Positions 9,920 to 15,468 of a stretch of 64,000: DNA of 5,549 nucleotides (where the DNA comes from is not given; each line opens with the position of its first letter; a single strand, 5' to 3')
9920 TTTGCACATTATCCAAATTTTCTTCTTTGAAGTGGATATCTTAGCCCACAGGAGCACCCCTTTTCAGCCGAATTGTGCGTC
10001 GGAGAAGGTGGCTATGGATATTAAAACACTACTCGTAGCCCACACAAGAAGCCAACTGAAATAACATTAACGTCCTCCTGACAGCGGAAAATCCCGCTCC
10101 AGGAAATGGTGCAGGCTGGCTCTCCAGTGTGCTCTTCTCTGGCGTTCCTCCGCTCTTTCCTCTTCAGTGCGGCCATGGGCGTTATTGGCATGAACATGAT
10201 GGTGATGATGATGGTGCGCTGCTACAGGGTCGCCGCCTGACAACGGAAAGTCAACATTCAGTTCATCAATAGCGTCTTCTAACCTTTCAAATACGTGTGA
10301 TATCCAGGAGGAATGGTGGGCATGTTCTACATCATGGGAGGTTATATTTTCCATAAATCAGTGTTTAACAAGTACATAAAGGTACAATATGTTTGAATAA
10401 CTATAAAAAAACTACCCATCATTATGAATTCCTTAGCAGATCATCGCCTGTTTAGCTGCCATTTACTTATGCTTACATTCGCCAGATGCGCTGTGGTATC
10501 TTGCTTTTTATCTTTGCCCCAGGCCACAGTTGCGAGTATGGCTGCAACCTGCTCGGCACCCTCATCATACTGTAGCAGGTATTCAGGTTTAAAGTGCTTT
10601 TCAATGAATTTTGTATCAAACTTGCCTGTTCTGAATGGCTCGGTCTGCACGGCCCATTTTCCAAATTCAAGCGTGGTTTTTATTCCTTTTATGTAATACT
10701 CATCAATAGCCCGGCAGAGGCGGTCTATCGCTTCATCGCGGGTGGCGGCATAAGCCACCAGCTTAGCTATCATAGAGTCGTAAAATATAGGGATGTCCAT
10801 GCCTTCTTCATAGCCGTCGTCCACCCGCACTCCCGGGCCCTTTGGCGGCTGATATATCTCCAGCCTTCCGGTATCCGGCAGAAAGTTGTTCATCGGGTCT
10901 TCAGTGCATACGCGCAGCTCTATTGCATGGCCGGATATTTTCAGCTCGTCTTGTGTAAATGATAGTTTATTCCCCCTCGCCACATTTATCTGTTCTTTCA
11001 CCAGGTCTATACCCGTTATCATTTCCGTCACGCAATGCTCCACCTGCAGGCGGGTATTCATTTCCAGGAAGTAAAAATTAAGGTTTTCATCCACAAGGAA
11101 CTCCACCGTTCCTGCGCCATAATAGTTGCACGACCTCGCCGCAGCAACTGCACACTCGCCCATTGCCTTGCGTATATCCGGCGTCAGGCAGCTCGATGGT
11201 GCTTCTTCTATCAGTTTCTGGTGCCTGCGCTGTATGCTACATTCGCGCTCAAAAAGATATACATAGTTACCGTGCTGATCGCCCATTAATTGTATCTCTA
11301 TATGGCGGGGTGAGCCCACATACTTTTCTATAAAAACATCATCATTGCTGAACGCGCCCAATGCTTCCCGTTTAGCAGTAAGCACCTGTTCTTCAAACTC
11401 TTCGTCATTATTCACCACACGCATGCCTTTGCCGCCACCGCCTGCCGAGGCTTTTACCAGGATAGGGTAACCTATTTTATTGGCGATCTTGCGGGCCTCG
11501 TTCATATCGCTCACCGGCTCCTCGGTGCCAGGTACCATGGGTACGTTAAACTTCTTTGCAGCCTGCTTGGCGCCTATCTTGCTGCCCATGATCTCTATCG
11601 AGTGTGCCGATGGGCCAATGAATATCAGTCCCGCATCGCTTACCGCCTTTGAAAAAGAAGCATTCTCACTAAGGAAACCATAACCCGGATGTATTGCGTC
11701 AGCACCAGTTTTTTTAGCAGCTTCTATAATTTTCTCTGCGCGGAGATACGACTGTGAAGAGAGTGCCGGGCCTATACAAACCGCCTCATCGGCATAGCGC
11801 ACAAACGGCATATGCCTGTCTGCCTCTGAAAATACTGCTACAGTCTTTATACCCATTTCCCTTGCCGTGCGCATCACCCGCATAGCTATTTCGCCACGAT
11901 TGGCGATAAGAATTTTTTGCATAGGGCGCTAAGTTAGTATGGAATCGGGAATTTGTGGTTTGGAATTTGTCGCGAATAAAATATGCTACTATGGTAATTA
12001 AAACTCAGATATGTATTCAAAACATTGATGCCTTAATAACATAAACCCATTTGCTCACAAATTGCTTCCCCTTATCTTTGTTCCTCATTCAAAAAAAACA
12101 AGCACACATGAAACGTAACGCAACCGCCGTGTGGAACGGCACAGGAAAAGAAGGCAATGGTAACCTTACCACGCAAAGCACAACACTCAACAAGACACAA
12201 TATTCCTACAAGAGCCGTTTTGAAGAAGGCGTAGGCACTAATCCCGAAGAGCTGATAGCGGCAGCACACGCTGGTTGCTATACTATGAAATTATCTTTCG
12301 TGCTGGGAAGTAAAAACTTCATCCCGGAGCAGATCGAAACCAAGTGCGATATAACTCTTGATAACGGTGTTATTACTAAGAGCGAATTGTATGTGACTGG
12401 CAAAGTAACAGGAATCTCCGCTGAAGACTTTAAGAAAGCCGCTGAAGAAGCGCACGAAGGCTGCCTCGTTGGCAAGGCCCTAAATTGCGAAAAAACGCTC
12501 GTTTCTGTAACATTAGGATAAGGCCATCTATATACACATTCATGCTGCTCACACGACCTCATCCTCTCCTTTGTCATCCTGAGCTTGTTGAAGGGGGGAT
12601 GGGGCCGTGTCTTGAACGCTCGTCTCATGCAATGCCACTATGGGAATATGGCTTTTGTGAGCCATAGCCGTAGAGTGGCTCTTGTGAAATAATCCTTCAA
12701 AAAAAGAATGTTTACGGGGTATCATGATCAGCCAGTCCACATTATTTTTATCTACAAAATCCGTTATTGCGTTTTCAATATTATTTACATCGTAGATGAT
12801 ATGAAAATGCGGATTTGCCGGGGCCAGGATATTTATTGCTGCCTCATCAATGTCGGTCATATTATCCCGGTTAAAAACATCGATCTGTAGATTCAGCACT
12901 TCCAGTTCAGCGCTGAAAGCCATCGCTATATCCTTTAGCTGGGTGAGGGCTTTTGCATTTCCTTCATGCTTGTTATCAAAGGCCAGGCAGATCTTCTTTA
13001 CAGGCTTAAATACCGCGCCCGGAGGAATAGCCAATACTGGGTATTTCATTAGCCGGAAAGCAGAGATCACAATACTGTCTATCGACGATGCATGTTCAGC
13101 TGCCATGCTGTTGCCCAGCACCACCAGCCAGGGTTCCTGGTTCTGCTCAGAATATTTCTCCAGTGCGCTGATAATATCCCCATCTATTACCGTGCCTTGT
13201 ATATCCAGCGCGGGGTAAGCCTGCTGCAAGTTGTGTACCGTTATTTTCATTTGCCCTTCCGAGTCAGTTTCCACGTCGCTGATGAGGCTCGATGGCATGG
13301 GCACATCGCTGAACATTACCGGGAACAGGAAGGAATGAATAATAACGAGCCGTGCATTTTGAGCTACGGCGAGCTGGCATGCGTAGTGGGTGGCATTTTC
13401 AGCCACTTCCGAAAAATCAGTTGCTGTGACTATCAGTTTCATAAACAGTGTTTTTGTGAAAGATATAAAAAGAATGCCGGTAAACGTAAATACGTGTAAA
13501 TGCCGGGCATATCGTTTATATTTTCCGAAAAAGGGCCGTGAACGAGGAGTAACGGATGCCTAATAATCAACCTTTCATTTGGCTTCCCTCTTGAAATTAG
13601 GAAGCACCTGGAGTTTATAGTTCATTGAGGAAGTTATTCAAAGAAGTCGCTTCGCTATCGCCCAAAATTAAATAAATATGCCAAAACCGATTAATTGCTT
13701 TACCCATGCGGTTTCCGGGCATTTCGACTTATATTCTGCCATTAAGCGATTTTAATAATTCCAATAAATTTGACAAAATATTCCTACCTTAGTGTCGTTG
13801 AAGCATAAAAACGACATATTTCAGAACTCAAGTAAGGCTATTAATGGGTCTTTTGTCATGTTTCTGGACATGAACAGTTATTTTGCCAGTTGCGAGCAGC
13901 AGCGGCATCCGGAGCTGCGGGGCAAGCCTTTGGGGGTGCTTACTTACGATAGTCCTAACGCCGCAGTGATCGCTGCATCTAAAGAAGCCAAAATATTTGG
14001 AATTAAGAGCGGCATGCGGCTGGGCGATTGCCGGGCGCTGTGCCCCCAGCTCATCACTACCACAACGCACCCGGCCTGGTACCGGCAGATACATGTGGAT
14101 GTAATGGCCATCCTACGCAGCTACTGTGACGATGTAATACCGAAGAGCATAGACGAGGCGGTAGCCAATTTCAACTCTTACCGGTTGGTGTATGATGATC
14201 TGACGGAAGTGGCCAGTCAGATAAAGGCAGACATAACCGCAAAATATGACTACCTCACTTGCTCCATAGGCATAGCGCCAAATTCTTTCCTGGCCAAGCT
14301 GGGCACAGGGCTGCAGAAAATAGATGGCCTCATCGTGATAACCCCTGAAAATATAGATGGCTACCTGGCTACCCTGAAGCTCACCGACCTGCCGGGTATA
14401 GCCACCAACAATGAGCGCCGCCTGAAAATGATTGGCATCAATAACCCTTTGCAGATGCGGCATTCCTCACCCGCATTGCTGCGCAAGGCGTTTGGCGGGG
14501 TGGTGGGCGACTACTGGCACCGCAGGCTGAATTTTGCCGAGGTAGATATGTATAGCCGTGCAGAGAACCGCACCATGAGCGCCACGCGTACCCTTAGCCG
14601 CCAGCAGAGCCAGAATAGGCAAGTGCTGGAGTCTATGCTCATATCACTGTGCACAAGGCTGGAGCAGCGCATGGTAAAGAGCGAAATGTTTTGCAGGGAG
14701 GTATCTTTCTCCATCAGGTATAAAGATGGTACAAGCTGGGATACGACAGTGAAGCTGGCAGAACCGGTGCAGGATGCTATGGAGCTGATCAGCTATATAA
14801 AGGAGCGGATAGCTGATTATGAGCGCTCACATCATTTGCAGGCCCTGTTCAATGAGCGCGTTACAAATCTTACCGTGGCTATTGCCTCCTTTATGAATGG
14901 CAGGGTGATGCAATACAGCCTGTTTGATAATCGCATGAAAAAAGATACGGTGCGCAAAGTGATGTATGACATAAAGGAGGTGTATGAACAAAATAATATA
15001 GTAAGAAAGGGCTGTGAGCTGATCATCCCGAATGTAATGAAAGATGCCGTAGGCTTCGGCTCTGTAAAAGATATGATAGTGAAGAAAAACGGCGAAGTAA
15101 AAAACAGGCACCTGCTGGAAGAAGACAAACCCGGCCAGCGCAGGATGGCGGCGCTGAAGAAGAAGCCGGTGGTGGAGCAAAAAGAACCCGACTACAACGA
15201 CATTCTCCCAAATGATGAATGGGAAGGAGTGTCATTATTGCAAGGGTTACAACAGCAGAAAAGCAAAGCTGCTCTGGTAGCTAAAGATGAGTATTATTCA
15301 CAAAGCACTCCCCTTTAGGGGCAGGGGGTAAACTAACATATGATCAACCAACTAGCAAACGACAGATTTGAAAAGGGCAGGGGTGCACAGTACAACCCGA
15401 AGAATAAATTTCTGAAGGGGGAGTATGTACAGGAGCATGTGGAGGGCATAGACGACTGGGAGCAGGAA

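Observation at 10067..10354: His-rich 95-aa protein with a duplicated DFPLSGG motif: possible new metal-binding or peptide system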

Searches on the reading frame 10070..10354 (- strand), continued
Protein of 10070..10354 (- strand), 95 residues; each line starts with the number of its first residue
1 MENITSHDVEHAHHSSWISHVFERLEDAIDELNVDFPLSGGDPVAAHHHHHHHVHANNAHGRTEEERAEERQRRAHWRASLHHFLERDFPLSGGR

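Call 74: find_homologous_proteins(query=P0036, max_evalue=0.001)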
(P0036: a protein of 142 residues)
Query P0036 (142 aa): 14 proteins with E <= 0.001 among 100 candidates.
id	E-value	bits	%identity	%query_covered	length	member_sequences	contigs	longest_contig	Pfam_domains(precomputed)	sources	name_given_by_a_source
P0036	1.9e-83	296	100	100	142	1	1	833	-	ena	-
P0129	2.8e-53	198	73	97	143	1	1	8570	-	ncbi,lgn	-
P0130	1.2e-33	135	56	92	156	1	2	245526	-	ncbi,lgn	-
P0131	3.4e-33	133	57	92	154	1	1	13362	-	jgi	-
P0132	8.1e-24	103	78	43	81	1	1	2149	-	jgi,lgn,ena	-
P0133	1.7e-23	102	68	42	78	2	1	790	-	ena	-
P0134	2.2e-23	101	76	46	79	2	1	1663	-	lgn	-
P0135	2.8e-21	95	67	43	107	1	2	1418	-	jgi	jgi:hypothetical protein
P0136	1.6e-20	92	76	43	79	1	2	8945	-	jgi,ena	jgi:hypothetical protein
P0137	7.1e-20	90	66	45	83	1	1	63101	-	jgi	jgi:hypothetical protein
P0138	4.9e-13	68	58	48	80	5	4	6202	-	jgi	jgi:hypothetical protein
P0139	8.9e-12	64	54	35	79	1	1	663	-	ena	-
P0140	1.4e-11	63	53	40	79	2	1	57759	-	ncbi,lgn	-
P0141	2.1e-11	63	47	42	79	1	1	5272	-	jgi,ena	-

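Call 76: search_protein_families(library=ncbifam, alignment_id=A3, max_evalue=0.1)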
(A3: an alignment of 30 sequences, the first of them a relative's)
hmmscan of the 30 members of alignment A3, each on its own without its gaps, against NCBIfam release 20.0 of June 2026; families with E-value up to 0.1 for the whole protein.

A. member 1, P0001 (95 aa): 1 family
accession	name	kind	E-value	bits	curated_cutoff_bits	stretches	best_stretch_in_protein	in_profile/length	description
NF041667.1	GvpU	equivalog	0.075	13.3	70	1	16-82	41-107/117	gas vesicle accessory protein GvpU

B. families by the number of members that match (of 30 scanned): 4 families
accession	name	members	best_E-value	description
NF046094.1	SSU0593_fam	3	0.0048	SSU0592/SSU0593 family protein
NF006281.0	PRK08452.1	1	0.063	flagella length regulator FlaG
NF006511.0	PRK08951.1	1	0.069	malate synthase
NF041667.1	GvpU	1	0.075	gas vesicle accessory protein GvpU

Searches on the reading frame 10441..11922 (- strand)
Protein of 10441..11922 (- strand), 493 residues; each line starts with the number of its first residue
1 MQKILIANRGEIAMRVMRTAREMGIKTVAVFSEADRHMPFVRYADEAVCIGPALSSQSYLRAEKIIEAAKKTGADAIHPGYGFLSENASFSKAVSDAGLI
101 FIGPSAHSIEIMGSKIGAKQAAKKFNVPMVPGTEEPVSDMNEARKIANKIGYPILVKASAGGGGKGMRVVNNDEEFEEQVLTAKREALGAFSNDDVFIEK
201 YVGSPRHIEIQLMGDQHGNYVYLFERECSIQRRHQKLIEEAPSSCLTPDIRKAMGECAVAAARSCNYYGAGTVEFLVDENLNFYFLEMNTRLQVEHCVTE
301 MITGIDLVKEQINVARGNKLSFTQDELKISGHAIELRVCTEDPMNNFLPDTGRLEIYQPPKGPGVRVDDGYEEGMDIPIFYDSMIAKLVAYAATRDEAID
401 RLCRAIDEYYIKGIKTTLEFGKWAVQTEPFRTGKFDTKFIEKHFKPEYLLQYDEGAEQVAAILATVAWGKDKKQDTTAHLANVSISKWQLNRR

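Call 37: search_protein_families(library=ncbifam, proteins=[window:10441-11922:-], max_evalue=0.00001)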
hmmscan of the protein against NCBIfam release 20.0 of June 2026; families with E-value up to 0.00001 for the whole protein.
window:10441-11922:- (493 aa): 31 families (the best 25 are shown)
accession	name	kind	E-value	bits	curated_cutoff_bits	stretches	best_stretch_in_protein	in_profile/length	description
NF006406.0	PRK08654.1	equivalog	1.5e-202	673.6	739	1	2-477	3-478/499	acetyl-CoA carboxylase biotin carboxylase subunit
NF006367.0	PRK08591.1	subfamily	3.8e-199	662.1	597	1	1-445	2-446/451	acetyl-CoA carboxylase biotin carboxylase subunit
TIGR00514.1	accC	equivalog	1.1e-195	650.7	626.5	1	1-443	2-444/449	acetyl-CoA carboxylase biotin carboxylase subunit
NF009554.0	PRK12999.1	equivalog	3.1e-187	624.7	965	1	1-467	5-479/1147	pyruvate carboxylase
NF004085.0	PRK05586.1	equivalog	8.1e-180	598.5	723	1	1-445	2-446/448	acetyl-CoA carboxylase biotin carboxylase subunit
NF009471.0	PRK12833.1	equivalog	2.4e-171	570.4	686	1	2-446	6-450/467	acetyl-CoA carboxylase biotin carboxylase subunit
NF005525.0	PRK07178.1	equivalog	7.2e-169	562.4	768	1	1-465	2-463/471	acetyl-CoA carboxylase biotin carboxylase subunit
TIGR01235.1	pyruv_carbox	equivalog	7.8e-169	563.5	1114.45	1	3-467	1-475/1143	pyruvate carboxylase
NF006287.0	PRK08463.1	equivalog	1.4e-164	548.4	775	1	1-467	2-468/479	acetyl-CoA carboxylase subunit A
NF006286.0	PRK08462.1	equivalog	8.8e-163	542.3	740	1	1-443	4-444/445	acetyl-CoA carboxylase biotin carboxylase subunit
TIGR02712.1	urea_carbox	equivalog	2.4e-155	519.1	1303.85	1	2-443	2-442/1201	urea carboxylase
TIGR01369.1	CPSaseII_lrg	equivalog_domain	8.3e-18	63.4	1027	1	90-324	645-873/1052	carbamoyl-phosphate synthase (glutamine-hydrolyzing) large subunit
NF003671.0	PRK05294.1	equivalog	5.9e-15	54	599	1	19-321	36-333/1058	carbamoyl-phosphate synthase large subunit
NF053643.1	Ddl_archaea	equivalog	2.8e-12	46.3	500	1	96-319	88-299/367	putative pseudomurein biosynthesis ATP-grasp protein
NF002378.0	PRK01372.1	subfamily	6.3e-12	44.8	243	1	114-290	100-269/305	D-alanine--D-alanine ligase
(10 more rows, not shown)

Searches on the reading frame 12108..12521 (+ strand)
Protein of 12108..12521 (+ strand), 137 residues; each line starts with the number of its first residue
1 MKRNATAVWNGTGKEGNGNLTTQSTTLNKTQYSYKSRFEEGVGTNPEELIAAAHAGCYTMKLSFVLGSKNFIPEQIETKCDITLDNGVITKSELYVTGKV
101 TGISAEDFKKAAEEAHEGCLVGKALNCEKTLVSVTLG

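Call 37: search_protein_families(library=ncbifam, proteins=[window:12108-12521:+], max_evalue=0.00001)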
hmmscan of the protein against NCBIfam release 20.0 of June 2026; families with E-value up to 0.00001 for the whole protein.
window:12108-12521:+ (137 aa): 3 families
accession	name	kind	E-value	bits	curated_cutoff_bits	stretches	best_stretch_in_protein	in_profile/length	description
TIGR03562.1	osmo_induc_OsmC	subfamily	4.2e-48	162.9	85.8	1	2-129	1-132/137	OsmC family peroxiredoxin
TIGR03561.1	organ_hyd_perox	subfamily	3.2e-11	43.7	88.85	1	12-126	10-125/134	Ohr family peroxiredoxin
TIGR03563.1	perox_SACOL1771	subfamily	3.8e-09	36.6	166.15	1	6-126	6-131/138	SACOL1771 family peroxiredoxin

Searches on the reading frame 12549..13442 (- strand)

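Call 37: search_protein_families(library=ncbifam, proteins=[window:12549-13442:-], max_evalue=0.00001)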
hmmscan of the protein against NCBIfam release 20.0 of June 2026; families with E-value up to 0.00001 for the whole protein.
window:12549-13442:- (297 aa): 0 families

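Call 58: search_protein_families(library=pfam, proteins=[window:12549-13442:-], max_evalue=0.01)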
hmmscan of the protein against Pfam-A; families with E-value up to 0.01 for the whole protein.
window:12549-13442:- (297 aa): 1 family
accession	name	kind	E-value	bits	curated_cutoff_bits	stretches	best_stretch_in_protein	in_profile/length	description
PF00582.32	Usp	-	5.3e-18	66.4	24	2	2-112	3-112/141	Universal stress protein family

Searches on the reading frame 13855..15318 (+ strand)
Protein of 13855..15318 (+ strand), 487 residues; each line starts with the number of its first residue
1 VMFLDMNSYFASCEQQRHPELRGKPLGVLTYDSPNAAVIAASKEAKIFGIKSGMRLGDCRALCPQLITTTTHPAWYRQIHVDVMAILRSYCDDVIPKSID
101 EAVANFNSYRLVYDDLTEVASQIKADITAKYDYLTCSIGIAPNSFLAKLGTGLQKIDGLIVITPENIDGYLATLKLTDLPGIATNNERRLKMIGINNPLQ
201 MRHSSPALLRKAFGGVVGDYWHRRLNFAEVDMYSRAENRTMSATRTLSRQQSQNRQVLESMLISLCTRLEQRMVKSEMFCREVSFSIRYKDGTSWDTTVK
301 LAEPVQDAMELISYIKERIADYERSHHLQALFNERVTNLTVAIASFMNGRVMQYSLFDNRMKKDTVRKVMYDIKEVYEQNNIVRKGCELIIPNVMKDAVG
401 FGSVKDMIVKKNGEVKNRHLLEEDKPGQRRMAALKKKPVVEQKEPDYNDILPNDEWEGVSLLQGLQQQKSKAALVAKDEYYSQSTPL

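Call 37: search_protein_families(library=ncbifam, proteins=[window:13855-15318:+], max_evalue=0.00001)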
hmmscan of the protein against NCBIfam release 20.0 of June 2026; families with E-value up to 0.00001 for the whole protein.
window:13855-15318:+ (487 aa): 10 families
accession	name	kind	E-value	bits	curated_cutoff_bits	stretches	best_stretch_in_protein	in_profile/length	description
NF002677.0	PRK02406.1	equivalog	2.7e-54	184.6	256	1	2-323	9-328/357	DNA polymerase IV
NF002492.0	PRK01810.1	equivalog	1.3e-50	172.3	399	1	2-389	13-395/412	DNA polymerase IV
NF002848.0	PRK03103.1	subfamily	1.1e-49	169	381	1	1-384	6-388/410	DNA polymerase IV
NF003015.0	PRK03858.1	subfamily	5.5e-47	160.7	367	1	3-384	11-382/399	DNA polymerase IV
NF002882.0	PRK03348.1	equivalog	2.3e-44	151.9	389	1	1-326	7-332/461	DNA polymerase IV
NF010731.0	PRK14133.1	equivalog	4e-39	134.8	362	1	1-359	5-349/352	DNA polymerase IV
NF002883.0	PRK03352.1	equivalog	2.5e-36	125.6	330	1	1-323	7-327/347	DNA polymerase IV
NF002292.0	PRK01216.1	equivalog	9.1e-34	117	339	1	1-223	3-227/351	DNA polymerase IV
NF002751.0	PRK02794.1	equivalog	5.4e-32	111.2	371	1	3-321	42-357/425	DNA polymerase IV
NF002955.0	PRK03609.1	subfamily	1.7e-27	96.4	431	1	4-376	5-380/422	translesion error-prone DNA polymerase V subunit UmuC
